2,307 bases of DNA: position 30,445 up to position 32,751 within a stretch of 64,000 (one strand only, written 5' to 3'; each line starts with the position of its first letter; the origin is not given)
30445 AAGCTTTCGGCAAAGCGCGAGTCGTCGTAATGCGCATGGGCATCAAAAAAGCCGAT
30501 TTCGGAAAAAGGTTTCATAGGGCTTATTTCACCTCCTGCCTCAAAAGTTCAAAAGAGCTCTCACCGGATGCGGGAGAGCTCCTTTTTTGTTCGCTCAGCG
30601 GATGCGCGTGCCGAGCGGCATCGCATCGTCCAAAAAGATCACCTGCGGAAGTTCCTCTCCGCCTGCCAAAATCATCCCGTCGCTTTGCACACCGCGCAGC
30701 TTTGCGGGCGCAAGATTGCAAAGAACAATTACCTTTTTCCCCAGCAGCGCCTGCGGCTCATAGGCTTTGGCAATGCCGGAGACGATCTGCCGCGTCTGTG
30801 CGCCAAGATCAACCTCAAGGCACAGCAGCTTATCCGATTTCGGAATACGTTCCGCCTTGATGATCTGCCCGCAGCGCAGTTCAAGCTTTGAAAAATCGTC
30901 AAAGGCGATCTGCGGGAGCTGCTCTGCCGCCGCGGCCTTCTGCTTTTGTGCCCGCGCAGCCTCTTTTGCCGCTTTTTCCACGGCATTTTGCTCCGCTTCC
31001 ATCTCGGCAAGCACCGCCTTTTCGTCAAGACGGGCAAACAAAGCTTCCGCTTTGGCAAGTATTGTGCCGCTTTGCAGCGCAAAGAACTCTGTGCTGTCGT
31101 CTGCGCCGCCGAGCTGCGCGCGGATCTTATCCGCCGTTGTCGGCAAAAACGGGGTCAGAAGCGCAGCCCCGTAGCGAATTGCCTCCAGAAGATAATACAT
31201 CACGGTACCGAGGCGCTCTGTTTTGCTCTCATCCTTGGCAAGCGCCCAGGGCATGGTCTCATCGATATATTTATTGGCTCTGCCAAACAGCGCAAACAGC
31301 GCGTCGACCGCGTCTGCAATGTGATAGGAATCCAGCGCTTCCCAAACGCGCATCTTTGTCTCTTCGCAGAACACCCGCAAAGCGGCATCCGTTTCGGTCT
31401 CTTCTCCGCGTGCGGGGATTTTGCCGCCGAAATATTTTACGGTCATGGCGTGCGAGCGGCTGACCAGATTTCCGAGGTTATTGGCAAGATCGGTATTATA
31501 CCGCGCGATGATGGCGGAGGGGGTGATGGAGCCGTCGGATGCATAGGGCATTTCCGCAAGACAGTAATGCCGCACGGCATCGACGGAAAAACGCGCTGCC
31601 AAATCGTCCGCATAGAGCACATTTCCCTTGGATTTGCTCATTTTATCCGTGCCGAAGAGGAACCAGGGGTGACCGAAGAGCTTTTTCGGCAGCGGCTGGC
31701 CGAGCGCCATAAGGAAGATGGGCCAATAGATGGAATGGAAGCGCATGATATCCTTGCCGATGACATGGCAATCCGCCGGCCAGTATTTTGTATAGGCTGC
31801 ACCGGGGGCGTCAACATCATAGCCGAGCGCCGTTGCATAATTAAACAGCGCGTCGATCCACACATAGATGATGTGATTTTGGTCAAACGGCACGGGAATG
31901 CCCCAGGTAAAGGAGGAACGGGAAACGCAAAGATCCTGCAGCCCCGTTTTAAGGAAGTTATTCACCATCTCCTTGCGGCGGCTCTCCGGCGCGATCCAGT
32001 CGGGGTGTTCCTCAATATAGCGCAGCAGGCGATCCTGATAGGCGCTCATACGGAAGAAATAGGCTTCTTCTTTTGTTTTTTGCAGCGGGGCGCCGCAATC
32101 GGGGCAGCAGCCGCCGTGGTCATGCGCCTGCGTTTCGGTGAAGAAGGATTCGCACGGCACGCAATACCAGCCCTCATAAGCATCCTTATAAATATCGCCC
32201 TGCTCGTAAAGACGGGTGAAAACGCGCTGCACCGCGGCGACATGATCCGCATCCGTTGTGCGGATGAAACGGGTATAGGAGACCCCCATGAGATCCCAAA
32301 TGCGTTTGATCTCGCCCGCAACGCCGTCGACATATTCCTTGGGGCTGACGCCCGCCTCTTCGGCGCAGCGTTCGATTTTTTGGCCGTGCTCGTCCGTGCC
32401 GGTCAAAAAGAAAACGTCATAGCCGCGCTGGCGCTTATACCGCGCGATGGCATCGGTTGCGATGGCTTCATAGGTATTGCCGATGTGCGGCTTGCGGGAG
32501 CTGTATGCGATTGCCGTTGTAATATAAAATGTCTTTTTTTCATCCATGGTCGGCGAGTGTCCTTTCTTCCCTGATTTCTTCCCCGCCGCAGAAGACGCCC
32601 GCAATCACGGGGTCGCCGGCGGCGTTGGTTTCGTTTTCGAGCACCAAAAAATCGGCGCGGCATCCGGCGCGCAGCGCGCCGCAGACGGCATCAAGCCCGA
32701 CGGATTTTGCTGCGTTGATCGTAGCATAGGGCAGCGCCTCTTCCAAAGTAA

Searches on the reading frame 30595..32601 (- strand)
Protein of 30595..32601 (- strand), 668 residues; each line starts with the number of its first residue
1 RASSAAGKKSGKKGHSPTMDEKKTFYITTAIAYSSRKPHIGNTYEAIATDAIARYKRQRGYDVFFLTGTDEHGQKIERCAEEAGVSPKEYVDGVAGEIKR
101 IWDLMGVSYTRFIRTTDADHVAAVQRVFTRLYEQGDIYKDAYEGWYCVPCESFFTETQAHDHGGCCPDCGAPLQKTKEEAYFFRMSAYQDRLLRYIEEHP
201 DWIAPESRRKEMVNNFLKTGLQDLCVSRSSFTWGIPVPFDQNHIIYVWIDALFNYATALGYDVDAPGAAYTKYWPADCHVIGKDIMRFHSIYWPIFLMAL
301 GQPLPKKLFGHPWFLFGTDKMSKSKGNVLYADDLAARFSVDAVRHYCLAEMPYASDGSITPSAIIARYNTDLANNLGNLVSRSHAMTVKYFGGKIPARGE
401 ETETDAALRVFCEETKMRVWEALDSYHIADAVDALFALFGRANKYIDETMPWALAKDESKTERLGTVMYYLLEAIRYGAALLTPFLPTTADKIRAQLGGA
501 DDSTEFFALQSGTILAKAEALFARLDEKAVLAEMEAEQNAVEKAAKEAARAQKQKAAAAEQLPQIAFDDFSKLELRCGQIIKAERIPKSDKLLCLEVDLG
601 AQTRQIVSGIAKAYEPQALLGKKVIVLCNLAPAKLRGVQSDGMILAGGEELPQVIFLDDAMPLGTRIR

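Call 41: search_protein_families(library=pfam, proteins=[window:30595-32601:-], max_evalue=0.00001)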
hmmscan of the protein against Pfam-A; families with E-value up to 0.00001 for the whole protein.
window:30595-32601:- (668 aa): 7 families
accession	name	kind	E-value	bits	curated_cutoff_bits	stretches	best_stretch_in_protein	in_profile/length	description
PF09334.17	tRNA-synt_1g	-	3.5e-105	352.4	20.1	1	26-383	2-390/391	tRNA synthetases class I (M)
PF01588.26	tRNA_bind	-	1.4e-28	99.3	27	1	575-666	1-96/96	Putative tRNA binding domain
PF00133.28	tRNA-synt_1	-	1.1e-27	97.3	22.7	1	19-239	19-245/414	tRNA synthetases class I (I, L, M and V)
PF01406.26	tRNA-synt_1e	-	3.6e-11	43.4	27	1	20-141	7-125/301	tRNA synthetases class I (C) catalytic domain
PF19303.5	Anticodon_3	-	9.8e-10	38.9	23.5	1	395-529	1-139/152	Anticodon binding domain of methionyl tRNA ligase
PF01921.24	tRNA-synt_1f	-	7.7e-06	25.5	27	0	277-353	236-315/360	tRNA synthetases class I (K)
PF08264.19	Anticodon_1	-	9.5e-06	26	25.1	0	412-553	8-136/148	Anticodon-binding domain of tRNA ligase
